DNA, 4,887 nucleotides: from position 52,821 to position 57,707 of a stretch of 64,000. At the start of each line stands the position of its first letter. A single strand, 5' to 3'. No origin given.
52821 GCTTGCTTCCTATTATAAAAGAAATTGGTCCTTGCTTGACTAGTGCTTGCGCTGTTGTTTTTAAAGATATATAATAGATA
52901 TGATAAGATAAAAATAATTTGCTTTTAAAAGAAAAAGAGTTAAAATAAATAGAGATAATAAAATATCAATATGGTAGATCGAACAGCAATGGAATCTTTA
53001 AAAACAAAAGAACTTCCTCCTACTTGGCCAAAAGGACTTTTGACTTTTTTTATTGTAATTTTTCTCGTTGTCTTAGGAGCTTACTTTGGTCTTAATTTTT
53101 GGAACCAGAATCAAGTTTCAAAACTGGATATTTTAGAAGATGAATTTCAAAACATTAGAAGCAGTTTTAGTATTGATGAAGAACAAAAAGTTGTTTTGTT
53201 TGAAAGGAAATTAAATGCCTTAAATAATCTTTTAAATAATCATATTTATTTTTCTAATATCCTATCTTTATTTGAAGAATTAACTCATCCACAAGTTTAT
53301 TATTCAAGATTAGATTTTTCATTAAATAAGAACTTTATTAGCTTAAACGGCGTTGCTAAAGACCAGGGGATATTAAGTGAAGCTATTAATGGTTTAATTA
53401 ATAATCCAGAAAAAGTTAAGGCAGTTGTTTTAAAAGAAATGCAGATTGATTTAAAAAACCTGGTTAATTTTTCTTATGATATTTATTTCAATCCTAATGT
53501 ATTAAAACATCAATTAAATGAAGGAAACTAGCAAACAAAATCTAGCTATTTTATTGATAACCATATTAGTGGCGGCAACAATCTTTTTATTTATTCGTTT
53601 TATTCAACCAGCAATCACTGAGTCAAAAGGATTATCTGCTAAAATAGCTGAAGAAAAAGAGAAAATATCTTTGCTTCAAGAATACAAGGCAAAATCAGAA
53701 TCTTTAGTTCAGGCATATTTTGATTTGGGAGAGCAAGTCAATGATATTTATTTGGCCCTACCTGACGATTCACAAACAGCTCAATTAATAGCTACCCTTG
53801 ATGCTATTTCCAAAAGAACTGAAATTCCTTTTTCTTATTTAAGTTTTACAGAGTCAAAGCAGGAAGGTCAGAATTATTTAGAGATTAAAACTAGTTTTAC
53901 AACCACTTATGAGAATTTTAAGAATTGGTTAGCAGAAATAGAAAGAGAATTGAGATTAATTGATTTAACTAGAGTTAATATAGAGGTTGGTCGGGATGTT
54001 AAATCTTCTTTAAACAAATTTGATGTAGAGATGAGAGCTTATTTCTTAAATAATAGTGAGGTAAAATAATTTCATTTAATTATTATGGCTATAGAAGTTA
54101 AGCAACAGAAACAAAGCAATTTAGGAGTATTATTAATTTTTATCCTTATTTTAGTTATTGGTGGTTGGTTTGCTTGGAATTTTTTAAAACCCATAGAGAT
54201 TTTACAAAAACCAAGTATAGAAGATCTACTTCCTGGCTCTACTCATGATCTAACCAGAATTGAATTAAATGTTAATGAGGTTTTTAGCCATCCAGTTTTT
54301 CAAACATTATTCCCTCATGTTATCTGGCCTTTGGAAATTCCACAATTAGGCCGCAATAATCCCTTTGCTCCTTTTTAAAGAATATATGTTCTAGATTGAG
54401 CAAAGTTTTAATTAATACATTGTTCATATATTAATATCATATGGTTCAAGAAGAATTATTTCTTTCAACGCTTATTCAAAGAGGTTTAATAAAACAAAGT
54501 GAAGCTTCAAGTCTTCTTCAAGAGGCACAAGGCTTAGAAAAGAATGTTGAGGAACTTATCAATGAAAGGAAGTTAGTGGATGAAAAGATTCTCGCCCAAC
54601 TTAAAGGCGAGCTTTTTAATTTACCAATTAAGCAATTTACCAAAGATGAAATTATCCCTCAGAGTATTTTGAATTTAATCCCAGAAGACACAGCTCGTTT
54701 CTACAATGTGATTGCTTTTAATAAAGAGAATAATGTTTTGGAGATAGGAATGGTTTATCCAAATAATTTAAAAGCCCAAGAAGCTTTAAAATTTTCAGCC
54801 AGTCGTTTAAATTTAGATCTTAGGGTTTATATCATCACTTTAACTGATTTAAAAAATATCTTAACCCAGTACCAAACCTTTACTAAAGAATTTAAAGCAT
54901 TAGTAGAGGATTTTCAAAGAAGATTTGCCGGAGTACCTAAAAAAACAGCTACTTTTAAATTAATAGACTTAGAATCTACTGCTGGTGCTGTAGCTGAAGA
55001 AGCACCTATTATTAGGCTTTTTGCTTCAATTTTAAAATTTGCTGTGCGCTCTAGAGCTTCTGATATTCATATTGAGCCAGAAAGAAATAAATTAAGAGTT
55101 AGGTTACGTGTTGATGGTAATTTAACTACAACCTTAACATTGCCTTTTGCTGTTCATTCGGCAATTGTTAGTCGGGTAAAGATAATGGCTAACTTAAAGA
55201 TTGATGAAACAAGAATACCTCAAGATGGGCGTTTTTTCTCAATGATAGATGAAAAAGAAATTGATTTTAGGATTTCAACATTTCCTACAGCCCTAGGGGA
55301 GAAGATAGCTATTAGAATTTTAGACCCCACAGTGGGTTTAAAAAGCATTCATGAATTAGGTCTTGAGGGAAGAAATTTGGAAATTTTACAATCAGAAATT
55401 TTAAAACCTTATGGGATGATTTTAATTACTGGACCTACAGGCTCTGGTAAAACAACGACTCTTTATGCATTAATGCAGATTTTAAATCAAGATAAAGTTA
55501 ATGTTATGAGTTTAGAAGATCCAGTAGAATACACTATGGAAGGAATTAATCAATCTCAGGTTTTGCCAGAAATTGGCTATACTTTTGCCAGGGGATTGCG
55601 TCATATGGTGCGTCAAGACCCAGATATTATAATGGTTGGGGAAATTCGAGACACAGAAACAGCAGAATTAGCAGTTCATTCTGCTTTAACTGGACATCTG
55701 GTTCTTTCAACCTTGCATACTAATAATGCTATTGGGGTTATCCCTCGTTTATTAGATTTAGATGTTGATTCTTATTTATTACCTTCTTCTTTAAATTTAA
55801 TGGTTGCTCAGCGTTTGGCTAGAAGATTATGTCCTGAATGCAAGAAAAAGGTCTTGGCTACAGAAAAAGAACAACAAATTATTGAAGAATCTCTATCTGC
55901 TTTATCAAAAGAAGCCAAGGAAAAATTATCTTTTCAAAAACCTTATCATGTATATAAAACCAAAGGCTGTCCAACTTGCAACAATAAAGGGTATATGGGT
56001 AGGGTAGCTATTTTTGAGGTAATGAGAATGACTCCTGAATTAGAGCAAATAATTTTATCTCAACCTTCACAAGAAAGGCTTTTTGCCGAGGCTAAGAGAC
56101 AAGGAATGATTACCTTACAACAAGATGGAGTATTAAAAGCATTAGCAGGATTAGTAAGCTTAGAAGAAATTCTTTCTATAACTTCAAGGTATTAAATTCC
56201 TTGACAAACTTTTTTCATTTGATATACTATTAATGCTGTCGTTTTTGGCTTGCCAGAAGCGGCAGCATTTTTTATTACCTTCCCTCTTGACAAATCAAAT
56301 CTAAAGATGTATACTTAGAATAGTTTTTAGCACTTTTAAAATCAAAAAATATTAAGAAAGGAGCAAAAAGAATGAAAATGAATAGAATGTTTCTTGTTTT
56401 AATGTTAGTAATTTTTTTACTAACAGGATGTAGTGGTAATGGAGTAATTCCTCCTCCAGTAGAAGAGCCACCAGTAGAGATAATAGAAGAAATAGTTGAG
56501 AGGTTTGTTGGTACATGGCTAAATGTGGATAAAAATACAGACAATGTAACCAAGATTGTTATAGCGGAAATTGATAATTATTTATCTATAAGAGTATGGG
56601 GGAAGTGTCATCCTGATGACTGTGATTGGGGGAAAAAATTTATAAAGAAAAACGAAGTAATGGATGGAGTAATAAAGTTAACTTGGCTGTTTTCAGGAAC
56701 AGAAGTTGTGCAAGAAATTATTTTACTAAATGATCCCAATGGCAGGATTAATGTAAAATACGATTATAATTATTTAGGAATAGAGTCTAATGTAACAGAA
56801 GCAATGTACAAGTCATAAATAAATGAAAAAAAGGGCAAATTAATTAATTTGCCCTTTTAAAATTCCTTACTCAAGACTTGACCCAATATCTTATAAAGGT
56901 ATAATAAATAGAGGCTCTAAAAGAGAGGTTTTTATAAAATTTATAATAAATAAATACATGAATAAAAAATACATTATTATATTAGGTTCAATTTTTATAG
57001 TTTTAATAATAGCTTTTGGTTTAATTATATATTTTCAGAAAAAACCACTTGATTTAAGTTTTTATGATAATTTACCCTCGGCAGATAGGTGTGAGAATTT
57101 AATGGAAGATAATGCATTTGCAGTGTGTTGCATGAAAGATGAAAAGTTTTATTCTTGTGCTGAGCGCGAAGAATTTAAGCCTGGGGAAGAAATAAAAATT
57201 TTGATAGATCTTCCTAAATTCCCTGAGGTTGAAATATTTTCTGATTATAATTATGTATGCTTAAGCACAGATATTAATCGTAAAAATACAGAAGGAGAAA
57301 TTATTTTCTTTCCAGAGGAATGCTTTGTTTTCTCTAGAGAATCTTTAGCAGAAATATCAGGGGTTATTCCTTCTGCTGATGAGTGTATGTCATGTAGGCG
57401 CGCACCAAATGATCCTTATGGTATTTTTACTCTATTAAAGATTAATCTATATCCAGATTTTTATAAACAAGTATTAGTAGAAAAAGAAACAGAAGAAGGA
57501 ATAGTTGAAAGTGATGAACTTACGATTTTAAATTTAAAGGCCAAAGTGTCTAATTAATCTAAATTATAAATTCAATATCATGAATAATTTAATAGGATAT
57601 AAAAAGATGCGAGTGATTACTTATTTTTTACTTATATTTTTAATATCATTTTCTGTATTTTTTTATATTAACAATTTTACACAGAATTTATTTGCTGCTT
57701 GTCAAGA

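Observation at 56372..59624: Accessory islet: lipoprotein, Cys-rich extracellular proteins, a Thr/Cys-rich mucin-like secreted protein and a CPBP (Abi) intramembrane protease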

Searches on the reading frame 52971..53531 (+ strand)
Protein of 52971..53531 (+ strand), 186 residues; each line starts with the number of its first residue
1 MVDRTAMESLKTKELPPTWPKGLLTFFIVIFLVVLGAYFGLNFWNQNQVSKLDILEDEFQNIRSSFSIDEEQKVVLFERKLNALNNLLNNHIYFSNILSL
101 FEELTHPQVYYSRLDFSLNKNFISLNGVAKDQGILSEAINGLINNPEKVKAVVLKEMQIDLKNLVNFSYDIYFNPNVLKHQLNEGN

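Call 3: search_protein_families(library=pfam, proteins=[window:52971-53531:+], max_evalue=1)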
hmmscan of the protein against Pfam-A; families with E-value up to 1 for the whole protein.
window:52971-53531:+ (186 aa): 4 families
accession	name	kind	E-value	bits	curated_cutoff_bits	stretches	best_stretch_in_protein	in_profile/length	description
PF22427.2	SMMA_C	-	0.0037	17.6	26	1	142-183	18-61/78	Maltogenic amylase, C-terminal domain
PF09976.15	TPR_21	-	0.015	15.5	25.5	1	26-76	10-60/193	Tetratricopeptide repeat-like domain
PF08510.17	PIG-P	-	0.071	13.4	39.3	1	25-67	50-88/121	PIG-P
PF20180.4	UQCC2_CBP6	-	0.23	12.5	27.9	1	67-96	38-68/90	Complex III assembly factor UQCC2/CBP6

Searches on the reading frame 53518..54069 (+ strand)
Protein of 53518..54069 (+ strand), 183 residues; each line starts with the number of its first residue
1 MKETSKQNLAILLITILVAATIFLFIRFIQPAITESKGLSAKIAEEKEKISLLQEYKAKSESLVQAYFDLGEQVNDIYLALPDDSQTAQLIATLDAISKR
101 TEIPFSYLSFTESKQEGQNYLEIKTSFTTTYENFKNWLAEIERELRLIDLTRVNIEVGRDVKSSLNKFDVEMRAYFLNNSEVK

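Call 3: search_protein_families(library=pfam, proteins=[window:53518-54069:+], max_evalue=1)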
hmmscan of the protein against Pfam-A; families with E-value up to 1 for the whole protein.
window:53518-54069:+ (183 aa): 4 families
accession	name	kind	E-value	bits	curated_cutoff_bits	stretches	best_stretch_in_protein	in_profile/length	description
PF04350.18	PilO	-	8e-08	33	22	1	34-175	6-141/145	Pilus assembly protein, PilO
PF22619.2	DNA_polI_exo1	-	0.003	17.8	27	1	113-181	21-88/140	DNA polymerase I, ribonuclease H-like domain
PF20935.2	DUF6847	-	0.012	16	27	1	41-150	19-130/141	Family of unknown function (DUF6847)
PF16888.10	YwqH-like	-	0.21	12.3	33.7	0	111-162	63-114/123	YwqH-like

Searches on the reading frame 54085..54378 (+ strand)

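Call 3: search_protein_families(library=pfam, proteins=[window:54085-54378:+], max_evalue=1)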
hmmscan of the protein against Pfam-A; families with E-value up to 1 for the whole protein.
window:54085-54378:+ (97 aa): 3 families
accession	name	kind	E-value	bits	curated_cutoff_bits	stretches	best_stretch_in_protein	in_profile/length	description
PF04272.19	Phospholamban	-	0.16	11.9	25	1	2-24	17-40/52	Phospholamban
PF14283.11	CD1107-like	-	0.27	11.6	26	1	5-33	122-150/158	Mobile element protein CD1107-like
PF06864.17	PAP_PilO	-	0.27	10.5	26.7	1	5-38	164-197/419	Pilin accessory protein (PilO)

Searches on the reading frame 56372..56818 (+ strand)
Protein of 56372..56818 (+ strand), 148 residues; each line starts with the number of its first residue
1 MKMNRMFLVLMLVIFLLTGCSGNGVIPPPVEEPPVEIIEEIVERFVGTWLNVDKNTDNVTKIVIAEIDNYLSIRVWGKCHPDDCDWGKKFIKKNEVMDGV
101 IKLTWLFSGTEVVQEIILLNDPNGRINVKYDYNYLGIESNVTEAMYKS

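Call 3: search_protein_families(library=pfam, proteins=[window:56372-56818:+], max_evalue=1)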
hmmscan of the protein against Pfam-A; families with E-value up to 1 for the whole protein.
window:56372-56818:+ (148 aa): 3 families
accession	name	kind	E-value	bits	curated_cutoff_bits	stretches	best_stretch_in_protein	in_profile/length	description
PF20448.3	DUF6705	-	0.018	15.3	24.4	1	3-64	1-54/188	Family of unknown function (DUF6705)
PF15032.11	DUF4529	-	0.18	11.3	27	1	73-100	71-98/406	Protein of unknown function (DUF4529)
PF08139.17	LPAM_1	-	0.48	11.4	20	0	3-21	1-18/18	Prokaryotic membrane lipoprotein lipid attachment site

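Call 13: search_protein_families(library=ncbifam, proteins=[window:56372-56818:+], max_evalue=1)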
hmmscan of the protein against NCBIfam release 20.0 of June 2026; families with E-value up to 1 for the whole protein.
window:56372-56818:+ (148 aa): 2 families
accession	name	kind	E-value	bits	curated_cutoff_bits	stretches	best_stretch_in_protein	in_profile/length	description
NF045617.1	mostly_LP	subfamily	0.03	14.5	43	1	8-39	3-33/119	putative T6SS immunity periplasmic lipoprotein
NF033216.1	lipo_YgdI_YgdR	subfamily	0.12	12.3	42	1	6-26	5-25/71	YgdI/YgdR family lipoprotein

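Call 66: search_protein_families(library=padloc, proteins=[window:56372-56818:+], max_evalue=0.01)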
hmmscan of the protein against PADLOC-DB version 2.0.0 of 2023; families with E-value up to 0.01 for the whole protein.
window:56372-56818:+ (148 aa): 0 families

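Call 67: search_solved_structures(query=window:56372-56818:+, max_evalue=1)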
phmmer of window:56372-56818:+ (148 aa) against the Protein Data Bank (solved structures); distinct sequences matched with E-value up to 1: 1.
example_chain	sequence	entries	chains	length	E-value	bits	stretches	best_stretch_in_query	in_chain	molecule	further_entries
5j96_B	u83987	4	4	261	0.91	12.5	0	41-114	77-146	VP2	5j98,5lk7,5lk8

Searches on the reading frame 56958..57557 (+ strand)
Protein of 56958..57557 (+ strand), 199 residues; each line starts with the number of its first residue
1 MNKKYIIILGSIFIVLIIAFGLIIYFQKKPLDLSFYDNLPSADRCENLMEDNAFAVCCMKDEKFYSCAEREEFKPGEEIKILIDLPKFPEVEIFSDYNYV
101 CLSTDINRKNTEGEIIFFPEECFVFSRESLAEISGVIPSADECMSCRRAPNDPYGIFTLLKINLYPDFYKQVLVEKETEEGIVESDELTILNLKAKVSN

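Call 3: search_protein_families(library=pfam, proteins=[window:56958-57557:+], max_evalue=1)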
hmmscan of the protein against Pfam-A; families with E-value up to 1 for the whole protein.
window:56958-57557:+ (199 aa): 0 families

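Call 13: search_protein_families(library=ncbifam, proteins=[window:56958-57557:+], max_evalue=1)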
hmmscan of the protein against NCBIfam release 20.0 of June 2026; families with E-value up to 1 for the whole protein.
window:56958-57557:+ (199 aa): 0 families

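Call 36: find_homologous_proteins(query=window:56958-57557:+, max_evalue=0.001)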
Query window:56958-57557:+ (199 aa): 6 proteins with E <= 0.001 among 123 candidates.
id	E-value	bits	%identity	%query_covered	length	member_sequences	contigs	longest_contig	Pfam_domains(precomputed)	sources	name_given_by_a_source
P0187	1.3e-114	399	89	100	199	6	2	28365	-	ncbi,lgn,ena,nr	ncbi:MAG: hypothetical protein GX879_06245 [Bacteroidales bacterium]|nr:hypothetical protein [Bacter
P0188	1.6e-69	251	56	100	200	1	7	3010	-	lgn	-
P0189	3.1e-69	251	56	99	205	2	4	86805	-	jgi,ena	-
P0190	1.4e-64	235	55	99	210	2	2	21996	-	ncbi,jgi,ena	ncbi:MAG: hypothetical protein WC283_02905 [Candidatus Paceibacterota bacterium]|jgi:hypothetical pr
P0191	1.1e-60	223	54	99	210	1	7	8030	-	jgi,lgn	jgi:hypothetical protein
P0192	4.7e-41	159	44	99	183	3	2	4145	-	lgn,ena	-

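Call 61: predict_structure(alignment_id=A4)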
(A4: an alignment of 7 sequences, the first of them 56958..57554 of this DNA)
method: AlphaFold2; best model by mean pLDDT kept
length: 199 residues; sequences in the alignment: 7
mean_pLDDT: 61.2   pTM: 0.52
mean pLDDT of the five models: 61.2, 58.3, 53.9, 50.8, 47.7
residues with pLDDT >= 90: 0; 70-90: 68; 50-70: 83; < 50: 48
segments of 3 or more residues with pLDDT < 50: 28-40, 147-151, 170-177, 181-199
pLDDT, mean of each block of 10 residues (from residue 1): 69 79 54 38 60 65 74 80 72 67 72 70 67 77 53 53 60 45 39 28
secondary structure, 60 per line:
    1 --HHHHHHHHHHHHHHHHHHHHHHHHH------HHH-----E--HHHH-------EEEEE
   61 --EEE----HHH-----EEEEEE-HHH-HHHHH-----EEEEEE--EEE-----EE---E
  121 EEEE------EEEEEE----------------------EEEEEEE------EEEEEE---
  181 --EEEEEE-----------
elements in order: H3-27 H45-48 E56-60 E63-65 E78-83 H89-93 E99-104 E107-109 E120-124 E131-136 E159-165 E172-177 E183-188

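Call 66: search_protein_families(library=padloc, proteins=[window:56958-57557:+], max_evalue=0.01)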
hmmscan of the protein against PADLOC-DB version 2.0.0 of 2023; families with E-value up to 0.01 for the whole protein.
window:56958-57557:+ (199 aa): 0 families

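Call 76: fold_search(model_id=the predicted structure, library=pdb)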
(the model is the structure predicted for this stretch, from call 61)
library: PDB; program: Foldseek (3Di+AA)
matches with E <= 10: 761; with E <= 0.001: 0
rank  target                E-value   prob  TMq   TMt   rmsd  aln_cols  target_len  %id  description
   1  7u05_A                1.2e-01  0.33  0.21  0.05   8.4        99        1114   14  Structure of the yeast TRAPPII-Rab11/Ypt32 complex in the closed/closed state (composite structure) (released 2022-04-27)
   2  6qv3                  1.8e-01  0.10  0.16  0.03  16.1       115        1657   16  Crystal structure of the Ski2 RNA-helicase Brr2 from Chaetomium thermophilum bound to ADP (released 2020-01-15)
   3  4mkm                  2.0e-01  0.28  0.21  0.15   9.0        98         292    9  Repeat domains 1 & 2 of Clostridium perfringens Cpe0147 (released 2013-12-04)
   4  9blp                  2.1e-01  0.28  0.21  0.27   9.0        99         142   11  T450S mutant of repeat domain 2 from Clostridium perfringens adhesin CPE0147 with intramolecular ester bond (released 2025-05-07)
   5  1y07_B                2.1e-01  0.08  0.13  0.18  11.7        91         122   16  Crystal structure of the superoxide reductase from Treponema pallidum (released 2005-11-22)
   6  1y07_C                2.3e-01  0.07  0.14  0.19  14.8        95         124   17  Crystal structure of the superoxide reductase from Treponema pallidum (released 2005-11-22)
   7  2e31_A                2.4e-01  0.08  0.12  0.10  18.6        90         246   13  Structural basis for selection of glycosylated substrate by SCFFbs1 ubiquitin ligase (released 2007-03-20)
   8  9mh8_D                2.4e-01  0.08  0.13  0.11  12.5       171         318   13  CryoEM structure of G protein-gated inwardly rectifying potassium channel GIRK2 R92F (State 2) (released 2025-12-10)
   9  7bdj_B                2.7e-01  0.08  0.17  0.03  16.4       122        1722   11  Human Brr2 Helicase Region in complex with C-tail deleted Jab1 and mant-ATPgammaS (released 2021-06-09)
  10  9blo_A                2.9e-01  0.18  0.20  0.25   9.0        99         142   13  T450C mutant of repeat domain 2 from Clostridium perfringens adhesin CPE0147 without intramolecular ester bond (released 2025-05-07)
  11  1y07_A                2.9e-01  0.06  0.13  0.18  13.5        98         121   14  Crystal structure of the superoxide reductase from Treponema pallidum (released 2005-11-22)
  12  8r09_B                3.1e-01  0.20  0.20  0.03   9.8       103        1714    8  Cryo-EM structure of the cross-exon pre-B+5'ss+ATPgammaS complex (released 2024-05-22)
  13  5m5p_A                3.1e-01  0.13  0.15  0.03   8.8        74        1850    8  S. cerevisiae spliceosomal helicase Brr2 (271-end) in complex with the Jab/MPN domain of S. cerevisiae Prp8 (released 2016-12-07)
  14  3oea_A                3.3e-01  0.03  0.09  0.11  15.7        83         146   11  Crystal structure of the Q121E mutants of C.polysaccharolyticus CBM16-1 bound to cellopentaose (released 2010-08-25)
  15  8alz_B                3.5e-01  0.13  0.20  0.03  10.0       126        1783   13  Cryo-EM structure of ASCC3 in complex with ASC1 (released 2023-03-08)
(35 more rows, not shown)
